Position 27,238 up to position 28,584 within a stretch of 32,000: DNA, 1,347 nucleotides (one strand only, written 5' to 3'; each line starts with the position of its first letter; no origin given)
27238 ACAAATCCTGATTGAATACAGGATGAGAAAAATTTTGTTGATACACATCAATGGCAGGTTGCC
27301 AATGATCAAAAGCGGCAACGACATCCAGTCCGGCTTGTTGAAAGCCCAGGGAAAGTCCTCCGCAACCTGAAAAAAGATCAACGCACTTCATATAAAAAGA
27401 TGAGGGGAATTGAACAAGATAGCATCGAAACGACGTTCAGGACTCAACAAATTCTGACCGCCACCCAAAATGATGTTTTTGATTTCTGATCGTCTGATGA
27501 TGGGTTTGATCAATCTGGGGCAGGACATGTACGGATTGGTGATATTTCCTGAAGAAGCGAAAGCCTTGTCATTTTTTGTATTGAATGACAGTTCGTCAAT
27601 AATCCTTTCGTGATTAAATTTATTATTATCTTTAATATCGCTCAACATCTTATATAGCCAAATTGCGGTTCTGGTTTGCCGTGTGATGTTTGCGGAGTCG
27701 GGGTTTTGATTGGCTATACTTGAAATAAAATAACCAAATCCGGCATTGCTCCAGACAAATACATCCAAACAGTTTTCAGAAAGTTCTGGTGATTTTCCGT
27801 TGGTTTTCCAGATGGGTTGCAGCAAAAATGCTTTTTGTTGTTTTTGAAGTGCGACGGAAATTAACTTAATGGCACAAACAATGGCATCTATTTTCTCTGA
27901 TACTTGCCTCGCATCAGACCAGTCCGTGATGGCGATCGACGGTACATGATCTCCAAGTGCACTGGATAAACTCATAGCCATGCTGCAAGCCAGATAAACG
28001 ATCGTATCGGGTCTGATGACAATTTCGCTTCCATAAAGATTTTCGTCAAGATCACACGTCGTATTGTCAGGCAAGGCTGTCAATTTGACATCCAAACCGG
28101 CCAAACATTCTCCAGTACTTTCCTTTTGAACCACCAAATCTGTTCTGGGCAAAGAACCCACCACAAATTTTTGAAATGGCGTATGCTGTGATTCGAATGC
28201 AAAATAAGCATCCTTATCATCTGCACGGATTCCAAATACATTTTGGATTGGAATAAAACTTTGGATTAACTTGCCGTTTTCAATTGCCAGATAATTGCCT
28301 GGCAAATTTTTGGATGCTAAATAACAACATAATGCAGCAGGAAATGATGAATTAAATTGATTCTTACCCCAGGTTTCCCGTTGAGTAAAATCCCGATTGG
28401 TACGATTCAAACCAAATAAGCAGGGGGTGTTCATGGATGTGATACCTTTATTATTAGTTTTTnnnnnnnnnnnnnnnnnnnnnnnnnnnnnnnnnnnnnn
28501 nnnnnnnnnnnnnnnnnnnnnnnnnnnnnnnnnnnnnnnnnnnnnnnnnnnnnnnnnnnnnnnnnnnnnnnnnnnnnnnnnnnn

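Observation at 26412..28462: Foreign restriction-modification cassette inserted inside the dcw operon between mraY and murD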

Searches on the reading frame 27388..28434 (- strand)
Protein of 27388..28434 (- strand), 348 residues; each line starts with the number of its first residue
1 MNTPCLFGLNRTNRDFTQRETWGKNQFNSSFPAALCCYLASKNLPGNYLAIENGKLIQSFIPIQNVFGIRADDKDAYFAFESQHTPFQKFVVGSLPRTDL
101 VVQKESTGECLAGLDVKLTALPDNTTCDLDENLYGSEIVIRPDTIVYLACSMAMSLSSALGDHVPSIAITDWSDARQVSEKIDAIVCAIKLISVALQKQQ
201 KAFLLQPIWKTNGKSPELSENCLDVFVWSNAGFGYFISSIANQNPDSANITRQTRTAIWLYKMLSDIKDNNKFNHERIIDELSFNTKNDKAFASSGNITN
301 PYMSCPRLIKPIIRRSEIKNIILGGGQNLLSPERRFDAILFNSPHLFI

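Call 3: search_protein_families(library=pfam, proteins=[window:27391-28434:-], max_evalue=0.1)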
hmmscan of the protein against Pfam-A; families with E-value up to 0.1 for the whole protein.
window:27391-28434:- (348 aa): 1 family
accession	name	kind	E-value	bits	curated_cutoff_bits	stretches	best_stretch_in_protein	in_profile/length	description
PF09519.16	RE_HindVP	-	3.1e-131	437.8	25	1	22-347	1-332/332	HindVP restriction endonuclease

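Call 4: search_protein_families(library=ncbifam, proteins=[window:27391-28434:-], max_evalue=0.1)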
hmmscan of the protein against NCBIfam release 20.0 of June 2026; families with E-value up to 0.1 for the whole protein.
window:27391-28434:- (348 aa): 0 families

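Call 8: find_related_loci(query=window:27391-28434:-, collection=genome_contigs, flank=6000)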
Query window:27391-28434:- (348 aa) in genome_contigs; peptide patterns used: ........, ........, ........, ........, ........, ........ (x = any residue, [..] = any of these).
135 stretches matched a pattern; 53 encode a relative of the query (tblastn E <= 1e-3); 53 distinct loci.
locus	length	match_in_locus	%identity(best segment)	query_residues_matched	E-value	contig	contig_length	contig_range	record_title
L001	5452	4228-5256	78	4-347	0e+0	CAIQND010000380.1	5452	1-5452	MAG: uncultured Methylococcaceae bacterium isolate LinL3_bin-0689 genome assembly, contig: bin-0689:380/947, whole genom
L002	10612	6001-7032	77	4-347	0e+0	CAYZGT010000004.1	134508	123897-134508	MAG TPA_asm: uncultured Simplicispira sp. isolate SRP220891_co1_309 genome assembly, contig: NODE_169_length_134508_cov_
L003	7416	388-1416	78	4-347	0e+0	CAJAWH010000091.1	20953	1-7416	MAG: uncultured Methylococcaceae bacterium isolate I-3_bin-210 genome assembly, contig: bin-210:091/175, whole genome sh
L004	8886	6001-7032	75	4-347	0e+0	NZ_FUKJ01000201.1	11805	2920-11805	Crenothrix polyspora isolate RSM_CP2, whole genome shotgun sequence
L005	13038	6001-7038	76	2-347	0e+0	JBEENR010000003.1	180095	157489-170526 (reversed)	MAG: Pseudomonadota bacterium isolate crookedriver_2019_sw_WHONDRS-S19S_0041_F_bin.20 scaffold_2, whole genome shotgun s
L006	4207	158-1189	73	4-347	0e+0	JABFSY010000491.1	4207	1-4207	MAG: Cyclobacteriaceae bacterium isolate WB-IL-24 seq_16413, whole genome shotgun sequence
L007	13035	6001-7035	75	4-348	0e+0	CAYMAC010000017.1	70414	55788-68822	MAG TPA_asm: uncultured Simplicispira sp. isolate SRP290908_co2_181 genome assembly, contig: NODE_409_length_70414_cov_1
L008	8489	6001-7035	69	4-348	7e-167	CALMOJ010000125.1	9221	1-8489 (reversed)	MAG TPA_asm: uncultured Neisseriales bacterium isolate SRR5676434_bin.135_CONCOCT_v1.1_MAG genome assembly, contig: ERZ7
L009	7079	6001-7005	70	4-338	4e-161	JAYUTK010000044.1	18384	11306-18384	MAG: Gallionellaceae bacterium isolate GL12_Down_metabinner_1 GL12_Down_metabinner_1_43, whole genome shotgun sequence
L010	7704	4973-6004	67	4-347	5e-161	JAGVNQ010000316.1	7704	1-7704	MAG: Sideroxydans sp. isolate DeMMO3_12 c_000000091676, whole genome shotgun sequence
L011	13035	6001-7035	66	1-347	6e-161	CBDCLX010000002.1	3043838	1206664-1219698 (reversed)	MAG: Bdellovibrionales bacterium isolate c651e7dc-220c-40e6-9815-480c42f7b4bf genome assembly, contig: contig_2, whole g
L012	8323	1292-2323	70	4-347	2e-160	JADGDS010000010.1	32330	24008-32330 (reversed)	MAG: Candidatus Marithrix sp. isolate BB16 NODE_1273_length_32330_cov_196.902361, whole genome shotgun sequence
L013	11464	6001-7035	66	1-347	1e-160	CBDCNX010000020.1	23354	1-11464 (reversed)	MAG: Bdellovibrionales bacterium isolate 2e5f6fff-4bf3-4ea5-a5c7-239f1aeafdd0 genome assembly, contig: contig_20, whole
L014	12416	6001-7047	65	1-347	2e-159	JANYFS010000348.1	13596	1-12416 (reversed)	MAG: Deinococcales bacterium isolate 339R_metabinner_76 339R_k141_752173, whole genome shotgun sequence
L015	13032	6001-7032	63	3-347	7e-152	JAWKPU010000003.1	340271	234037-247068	MAG: Deinococcales bacterium isolate ABC2.109 ABC2.109.fa-3, whole genome shotgun sequence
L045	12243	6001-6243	53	4-83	1e-21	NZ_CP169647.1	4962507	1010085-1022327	Microcystis sp. BLCC-F210 chromosome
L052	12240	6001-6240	50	4-82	6e-19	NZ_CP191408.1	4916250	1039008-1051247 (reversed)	Microcystis ichthyoblabe FBCC-A1114 chromosome, complete genome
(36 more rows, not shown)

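Call 10: find_encoding_contigs(protein=window:27388-28434:-, flank=6000, max_places=10)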
Protein window:27388-28434:- (348 aa): 5 contigs read that carry it; 1 place shown.
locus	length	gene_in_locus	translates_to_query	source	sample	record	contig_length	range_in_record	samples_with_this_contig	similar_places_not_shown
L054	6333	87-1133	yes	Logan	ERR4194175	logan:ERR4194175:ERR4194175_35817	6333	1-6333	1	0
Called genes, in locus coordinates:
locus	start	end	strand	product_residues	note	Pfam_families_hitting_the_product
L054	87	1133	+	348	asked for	PF09519:RE_HindVP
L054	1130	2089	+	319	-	PF00145:DNA_methylase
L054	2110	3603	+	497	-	PF21799:MurD-like_N, PF08245:Mur_ligase_M, PF02875:Mur_ligase_C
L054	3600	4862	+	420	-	PF01098:FTSW_RODA_SPOVE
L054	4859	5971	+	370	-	PF03033:Glyco_transf_28, PF13579:Glyco_trans_4_4 (weak), PF04101:Glyco_tran_28_C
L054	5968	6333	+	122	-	?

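Call 39: find_related_loci(query=window:27391-28434:-, collection=metagenome_contigs, flank=5000)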
Query window:27391-28434:- (348 aa) in metagenome_contigs; peptide patterns used: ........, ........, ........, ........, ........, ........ (x = any residue, [..] = any of these).
218 stretches matched a pattern; 89 encode a relative of the query (tblastn E <= 1e-3); the best 80 are kept; 80 distinct loci.
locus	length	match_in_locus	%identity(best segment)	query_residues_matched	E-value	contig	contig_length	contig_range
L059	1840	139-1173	78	4-348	0e+0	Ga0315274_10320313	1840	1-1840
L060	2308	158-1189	77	4-347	0e+0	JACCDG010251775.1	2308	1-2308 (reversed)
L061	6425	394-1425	72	4-347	1e-173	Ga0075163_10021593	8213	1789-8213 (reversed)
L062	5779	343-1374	76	4-347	2e-175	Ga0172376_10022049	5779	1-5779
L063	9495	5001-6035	69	4-348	2e-166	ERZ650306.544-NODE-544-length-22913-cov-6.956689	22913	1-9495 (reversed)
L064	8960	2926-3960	69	4-348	2e-166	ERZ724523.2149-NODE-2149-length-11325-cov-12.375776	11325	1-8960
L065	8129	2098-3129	67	2-347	7e-162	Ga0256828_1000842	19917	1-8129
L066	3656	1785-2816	67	2-347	7e-168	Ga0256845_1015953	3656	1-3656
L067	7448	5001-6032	67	4-347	4e-160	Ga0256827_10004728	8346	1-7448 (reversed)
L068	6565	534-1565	67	2-347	4e-160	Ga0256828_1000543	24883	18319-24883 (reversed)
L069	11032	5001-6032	66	4-347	2e-158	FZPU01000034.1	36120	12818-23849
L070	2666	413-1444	62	6-347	2e-152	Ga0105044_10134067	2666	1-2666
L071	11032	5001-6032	61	6-348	2e-143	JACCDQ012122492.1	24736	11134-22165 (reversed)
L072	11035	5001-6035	61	6-347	2e-139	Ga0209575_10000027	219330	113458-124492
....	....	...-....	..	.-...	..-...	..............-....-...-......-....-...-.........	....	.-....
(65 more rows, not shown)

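Call 40: find_related_loci(query=window:27391-28434:-, collection=viral_contigs, flank=5000)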
Query window:27391-28434:- (348 aa) in viral_contigs; peptide patterns used: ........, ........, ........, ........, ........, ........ (x = any residue, [..] = any of these).
7 stretches matched a pattern, but none encodes a relative of the query by tblastn (E <= 1e-3).

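Call 50: search_protein_families(library=padloc, proteins=[window:27391-28434:-], max_evalue=0.001)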
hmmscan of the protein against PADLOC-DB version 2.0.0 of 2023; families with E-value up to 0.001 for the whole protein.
window:27391-28434:- (348 aa): 1 family
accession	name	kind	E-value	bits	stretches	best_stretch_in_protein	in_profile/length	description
PDLC03484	REase_II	-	3.6e-110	366.4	1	2-347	6-368/374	Type II restriction enzyme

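Call 51: search_dna_similar(query=window:27391-28434:-, collection=plasmids, mode=protein, max_rows=15)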
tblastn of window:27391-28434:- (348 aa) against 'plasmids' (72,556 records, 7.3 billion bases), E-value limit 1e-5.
Records with a match: 24; places in all: 25; records where one place covers at least 80% of the query: 24.
Best place of each record, by identity: <60% 24.
By first word of the organism name: Escherichia 20; Morganella 2; Salmonella 1; Citrobacter 1.
By predicted mobility (MOB-suite, as given by PLSDB): mobilizable 23; non-mobilizable 1.
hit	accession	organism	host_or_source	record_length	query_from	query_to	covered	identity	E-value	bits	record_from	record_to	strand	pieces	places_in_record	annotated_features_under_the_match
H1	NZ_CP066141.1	Morganella morganii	whole organism,cheese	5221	6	347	98%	36.5%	6e-55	200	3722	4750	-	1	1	HindVP family restriction endonuclease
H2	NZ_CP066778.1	Morganella morganii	whole organism,cheese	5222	6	347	98%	36.5%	6e-55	200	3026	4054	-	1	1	HindVP family restriction endonuclease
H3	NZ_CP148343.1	Escherichia coli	Homo sapiens,single cell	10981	6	347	98%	36.4%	3e-55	201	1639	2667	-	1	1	HindVP family restriction endonuclease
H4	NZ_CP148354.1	Escherichia coli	Homo sapiens,single cell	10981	6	347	98%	36.4%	3e-55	201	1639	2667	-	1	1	HindVP family restriction endonuclease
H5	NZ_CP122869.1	Escherichia coli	Sus scrofa,feces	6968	6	347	98%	36.4%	4e-55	201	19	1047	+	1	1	HindVP family restriction endonuclease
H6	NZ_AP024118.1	Escherichia coli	Homo sapiens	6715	6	347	98%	36.4%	5e-55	201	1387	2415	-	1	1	HindVP family restriction endonuclease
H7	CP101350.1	Salmonella enterica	Homo sapiens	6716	6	347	98%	36.4%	5e-55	201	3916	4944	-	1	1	HindVP family restriction endonuclease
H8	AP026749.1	Escherichia coli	Homo sapiens,feces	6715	6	347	98%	36.4%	5e-55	201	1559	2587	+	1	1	hindVRP: putative type-2 restriction enzyme HindVP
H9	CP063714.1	Escherichia coli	Veal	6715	6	347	98%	36.4%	5e-55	201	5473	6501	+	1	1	HindVP family restriction endonuclease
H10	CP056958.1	Escherichia coli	culture,Pooled pig faecal samples ...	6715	6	347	98%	36.4%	5e-55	201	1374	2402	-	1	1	HindVP family restriction endonuclease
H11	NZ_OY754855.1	Escherichia coli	-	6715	6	347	98%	36.4%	5e-55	201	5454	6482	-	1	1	HindVP family restriction endonuclease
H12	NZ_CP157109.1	Escherichia coli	culture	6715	6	347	98%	36.4%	5e-55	201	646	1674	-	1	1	HindVP family restriction endonuclease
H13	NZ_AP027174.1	Escherichia coli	Bos taurus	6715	6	347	98%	36.4%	5e-55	201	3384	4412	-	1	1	HindVP family restriction endonuclease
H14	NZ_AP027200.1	Escherichia coli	Homo sapiens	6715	6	347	98%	36.4%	5e-55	201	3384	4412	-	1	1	HindVP family restriction endonuclease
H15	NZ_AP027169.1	Escherichia coli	Homo sapiens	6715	6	347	98%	36.4%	5e-55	201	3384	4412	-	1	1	HindVP family restriction endonuclease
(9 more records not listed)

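Call 52: search_dna_similar(query=window:27391-28434:-, collection=phages, mode=protein, max_rows=10)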
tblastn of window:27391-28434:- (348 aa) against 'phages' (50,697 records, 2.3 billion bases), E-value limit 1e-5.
No match.

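Call 53: search_solved_structures(query=window:27391-28434:-, max_evalue=1)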
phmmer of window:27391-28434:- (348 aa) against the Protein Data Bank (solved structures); distinct sequences matched with E-value up to 1: 0.

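Call 54: find_homologous_proteins(query=window:27391-28434:-, max_evalue=1e-20)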
Query window:27391-28434:- (348 aa): 3671 proteins with E <= 1e-20 among 5509 candidates; the best 120 are listed.
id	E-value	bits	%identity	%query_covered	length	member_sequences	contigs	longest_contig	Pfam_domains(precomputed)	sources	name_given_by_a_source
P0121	2.3e-234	795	100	100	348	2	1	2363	PF09519.18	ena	-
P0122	7.7e-190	648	81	99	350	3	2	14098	PF09519.18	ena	-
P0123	3.3e-185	633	65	69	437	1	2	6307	PF09519.18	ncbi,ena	-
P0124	2.7e-183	627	78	99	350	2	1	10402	PF09519.18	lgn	-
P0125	4.4e-183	626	79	99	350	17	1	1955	PF09519.18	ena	-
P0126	2.7e-182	623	78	99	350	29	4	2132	PF09519.18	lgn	-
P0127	3.0e-182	623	78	99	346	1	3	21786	PF09519.18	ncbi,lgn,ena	-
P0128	3.7e-182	623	78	99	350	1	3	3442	PF09519.18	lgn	-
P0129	8.6e-182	622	78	99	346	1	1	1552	PF09519.18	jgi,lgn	jgi:type II restriction enzyme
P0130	1.0e-180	618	77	99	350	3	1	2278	PF09519.18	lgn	-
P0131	2.1e-180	617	77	99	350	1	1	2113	PF09519.18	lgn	-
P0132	2.8e-180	617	77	99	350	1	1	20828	PF09519.18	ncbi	-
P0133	3.2e-180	616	77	99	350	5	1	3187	PF09519.18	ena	-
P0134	5.9e-180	616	78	99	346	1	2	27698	PF09519.18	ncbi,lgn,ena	-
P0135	2.9e-179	613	78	99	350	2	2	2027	PF09519.18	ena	-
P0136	4.1e-179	613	77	99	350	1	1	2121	PF09519.18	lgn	-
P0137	5.0e-179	613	77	99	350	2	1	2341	PF09519.18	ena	-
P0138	9.4e-178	608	75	99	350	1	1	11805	PF09519.18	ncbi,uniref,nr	ncbi:putative type-2 restriction enzyme HindVP [Crenothrix polyspora]|uniref:Putative type-2 restric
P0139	9.8e-178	608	76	100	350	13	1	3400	PF09519.18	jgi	jgi:hypothetical protein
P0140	4.1e-177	606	76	99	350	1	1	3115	PF09519.18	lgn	-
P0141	6.2e-177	606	76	99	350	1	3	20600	PF09519.18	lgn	-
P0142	6.9e-177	606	76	99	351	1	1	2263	PF09519.18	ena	-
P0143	8.2e-177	605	77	99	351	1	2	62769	PF09519.18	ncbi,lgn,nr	ncbi:MAG: HindVP family restriction endonuclease [Sulfuriferula sp.]|nr:HindVP family restriction en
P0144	8.9e-177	605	76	99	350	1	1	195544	PF09519.18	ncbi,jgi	ncbi:MAG: hypothetical protein RLZZ352_570 [Pseudomonadota bacterium]|jgi:type II restriction enzyme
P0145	1.1e-176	605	76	99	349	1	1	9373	PF09519.18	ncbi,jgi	jgi:hypothetical protein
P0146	1.6e-176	604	75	99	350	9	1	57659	PF09519.18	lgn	-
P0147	1.8e-176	604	75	99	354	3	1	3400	PF09519.18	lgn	-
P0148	2.9e-176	603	77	99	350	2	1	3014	PF09519.18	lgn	-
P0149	1.0e-175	602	74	99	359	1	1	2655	PF09519.18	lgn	-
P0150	3.1e-175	600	75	99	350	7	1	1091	PF09519.18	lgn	-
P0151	1.1e-174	598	76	99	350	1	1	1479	PF09519.18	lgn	-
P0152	4.9e-174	596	74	99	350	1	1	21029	PF09519.18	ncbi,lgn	-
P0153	5.5e-174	596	74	99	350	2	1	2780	PF09519.18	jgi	jgi:HindVP restriction endonuclease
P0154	6.4e-174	596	75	99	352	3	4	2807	PF09519.18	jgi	jgi:hypothetical protein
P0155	7.5e-174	596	75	99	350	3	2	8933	PF09519.18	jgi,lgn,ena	-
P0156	7.7e-174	596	73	99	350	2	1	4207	PF09519.18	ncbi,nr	ncbi:MAG: HindVP family restriction endonuclease [Cyclobacteriaceae bacterium]|nr:HindVP family rest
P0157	8.9e-174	595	75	99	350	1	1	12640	PF09519.18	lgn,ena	-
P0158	1.1e-173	595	74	99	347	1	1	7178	PF09519.18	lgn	-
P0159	1.2e-173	595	74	99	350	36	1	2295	PF09519.18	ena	-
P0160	1.8e-173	594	76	99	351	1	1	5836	PF09519.18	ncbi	ncbi:MAG: HindVP family restriction endonuclease [Sulfuriferula sp.]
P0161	1.4e-172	591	74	99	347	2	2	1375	PF09519.18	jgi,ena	jgi:type II restriction enzyme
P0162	2.4e-172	591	74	99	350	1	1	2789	PF09519.18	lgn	-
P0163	5.0e-172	590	75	99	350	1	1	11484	PF09519.18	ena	-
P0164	7.7e-171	586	72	99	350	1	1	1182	PF09519.18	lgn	-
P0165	9.5e-171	585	73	100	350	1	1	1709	PF09519.18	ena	-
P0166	1.1e-170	585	72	99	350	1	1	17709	PF09519.18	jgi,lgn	-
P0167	1.7e-170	585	72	100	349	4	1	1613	PF09519.18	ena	-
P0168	2.0e-170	584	73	100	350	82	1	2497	PF09519.18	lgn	-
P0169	3.7e-170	583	73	99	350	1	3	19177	PF09519.18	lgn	-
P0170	6.8e-170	583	73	99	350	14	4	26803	PF09519.18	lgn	-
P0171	8.9e-169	579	72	99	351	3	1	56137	PF09519.18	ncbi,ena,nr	ncbi:MAG: HindVP family restriction endonuclease [Calothrix sp. MO_167.B12]|nr:HindVP family restric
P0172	1.3e-168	578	72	100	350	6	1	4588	PF09519.18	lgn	-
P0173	8.5e-168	576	73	99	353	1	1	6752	PF09519.18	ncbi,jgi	jgi:hypothetical protein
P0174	1.8e-167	575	72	99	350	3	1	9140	PF09519.18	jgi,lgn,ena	-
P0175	2.1e-166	571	72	99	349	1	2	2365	PF09519.18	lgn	-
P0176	2.3e-166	571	72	99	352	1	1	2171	PF09519.18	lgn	-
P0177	3.5e-166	570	71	99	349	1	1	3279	PF09519.18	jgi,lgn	jgi:type II restriction enzyme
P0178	6.5e-166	569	70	99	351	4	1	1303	PF09519.18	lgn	-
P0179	6.5e-166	569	73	99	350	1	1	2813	PF09519.18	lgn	-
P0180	7.7e-166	569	71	100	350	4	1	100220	PF09519.18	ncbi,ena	-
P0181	8.0e-165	566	71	99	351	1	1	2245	PF09519.18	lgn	-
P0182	1.6e-164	565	71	100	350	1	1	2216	PF09519.18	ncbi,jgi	jgi:hypothetical protein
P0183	1.8e-164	565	70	99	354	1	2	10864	PF09519.18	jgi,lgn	-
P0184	2.3e-164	564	72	99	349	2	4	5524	PF09519.18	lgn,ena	-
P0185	2.7e-164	564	70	99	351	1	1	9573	PF09519.18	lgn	-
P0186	2.2e-163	561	69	99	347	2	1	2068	PF09519.18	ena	-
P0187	2.7e-163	561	70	99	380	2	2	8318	PF09519.18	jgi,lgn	jgi:hypothetical protein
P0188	3.5e-163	560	69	100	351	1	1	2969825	PF09519.18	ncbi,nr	ncbi:MAG: HindVP family restriction endonuclease [Methylococcales bacterium]|nr:HindVP family restri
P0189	4.5e-163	560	71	99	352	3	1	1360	PF09519.18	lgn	-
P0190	4.6e-163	560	69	99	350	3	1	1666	PF09519.18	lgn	-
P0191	6.9e-163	560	69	99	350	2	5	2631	PF09519.18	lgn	-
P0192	1.1e-162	559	69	99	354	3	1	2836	PF09519.18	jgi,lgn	-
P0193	1.6e-162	558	71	99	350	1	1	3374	PF09519.18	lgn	-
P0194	1.9e-162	558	69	99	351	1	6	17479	PF09519.18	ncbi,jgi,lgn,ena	jgi:type II restriction enzyme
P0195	2.2e-162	558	71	99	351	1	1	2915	PF09519.18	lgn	-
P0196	3.3e-162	557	68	99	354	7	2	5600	PF09519.18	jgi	-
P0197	3.3e-162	557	70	99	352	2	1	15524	PF09519.18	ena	-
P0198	3.6e-162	557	69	99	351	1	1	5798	PF09519.18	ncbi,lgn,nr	ncbi:MAG: HindVP family restriction endonuclease [Methyloprofundus sp.]|nr:HindVP family restriction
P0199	7.4e-162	556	70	99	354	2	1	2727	PF09519.18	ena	-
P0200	1.1e-161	556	69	100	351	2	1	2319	PF09519.18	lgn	-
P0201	1.8e-161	555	69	99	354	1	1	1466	PF09519.18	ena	-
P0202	3.2e-161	554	68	99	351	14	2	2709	PF09519.18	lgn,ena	-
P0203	3.6e-161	554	69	100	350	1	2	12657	PF09519.18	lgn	-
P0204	4.1e-161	554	70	99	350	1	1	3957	PF09519.18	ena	-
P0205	4.8e-161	553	70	99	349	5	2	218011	PF09519.18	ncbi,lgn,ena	-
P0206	7.9e-161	553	69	99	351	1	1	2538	PF09519.18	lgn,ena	-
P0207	1.2e-160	552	67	100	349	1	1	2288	PF09519.18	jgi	jgi:type II restriction enzyme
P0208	2.3e-160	551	70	100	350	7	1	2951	PF09519.18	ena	-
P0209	2.5e-160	551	68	99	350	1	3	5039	PF09519.18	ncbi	-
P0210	2.6e-160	551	69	99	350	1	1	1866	PF09519.18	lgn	-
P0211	2.6e-160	551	68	99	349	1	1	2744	PF09519.18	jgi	jgi:type II restriction enzyme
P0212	3.4e-160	551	68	99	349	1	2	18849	PF09519.18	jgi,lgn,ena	-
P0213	4.7e-160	550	69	99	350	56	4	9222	PF09519.18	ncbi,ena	-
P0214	5.7e-160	550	68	99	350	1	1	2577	PF09519.18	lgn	-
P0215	1.9e-159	548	67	99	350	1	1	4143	PF09519.18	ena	-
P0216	3.6e-159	547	68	100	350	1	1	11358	PF09519.18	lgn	-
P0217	4.2e-159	547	74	91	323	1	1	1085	PF09519.18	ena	-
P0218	4.9e-159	547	69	99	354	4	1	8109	PF09519.18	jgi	-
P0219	5.1e-159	547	69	99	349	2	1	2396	PF09519.18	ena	-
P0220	6.3e-159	546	69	99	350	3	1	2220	PF09519.18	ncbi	-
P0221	7.9e-159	546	69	99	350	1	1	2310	PF09519.18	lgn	-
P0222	1.1e-158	546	69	99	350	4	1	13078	PF09519.18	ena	-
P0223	1.2e-158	546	69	99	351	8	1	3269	PF09519.18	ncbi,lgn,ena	-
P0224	1.2e-158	546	69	99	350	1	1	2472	PF09519.18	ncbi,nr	ncbi:MAG: HindVP family restriction endonuclease [Sulfurovum sp.]|nr:HindVP family restriction endon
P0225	1.3e-158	545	71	98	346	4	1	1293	PF09519.18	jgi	jgi:type II restriction enzyme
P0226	1.4e-158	545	69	99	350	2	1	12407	PF09519.18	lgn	-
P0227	1.4e-158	545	69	99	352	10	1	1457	PF09519.18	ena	-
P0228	1.5e-158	545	69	99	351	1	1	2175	PF09519.18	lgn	-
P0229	1.9e-158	545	68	99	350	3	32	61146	PF09519.18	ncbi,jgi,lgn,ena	-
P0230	2.0e-158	545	68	99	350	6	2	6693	PF09519.18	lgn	-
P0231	2.5e-158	545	69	99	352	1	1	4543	PF09519.18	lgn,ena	-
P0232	3.0e-158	544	68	99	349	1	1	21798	PF09519.18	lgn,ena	-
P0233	3.0e-158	544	67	99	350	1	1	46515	PF09519.18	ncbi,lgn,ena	-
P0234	3.7e-158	544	68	99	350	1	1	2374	PF09519.18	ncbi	-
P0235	4.6e-158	544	68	99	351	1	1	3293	PF09519.18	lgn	-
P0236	1.1e-157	542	68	99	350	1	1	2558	PF09519.18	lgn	-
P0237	1.2e-157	542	68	99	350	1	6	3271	PF09519.18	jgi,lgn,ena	-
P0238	1.2e-157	542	66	99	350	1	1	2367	PF09519.18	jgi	jgi:hypothetical protein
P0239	1.3e-157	542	67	99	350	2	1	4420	PF09519.18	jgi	jgi:type II restriction enzyme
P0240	1.5e-157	542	69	99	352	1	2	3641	PF09519.18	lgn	-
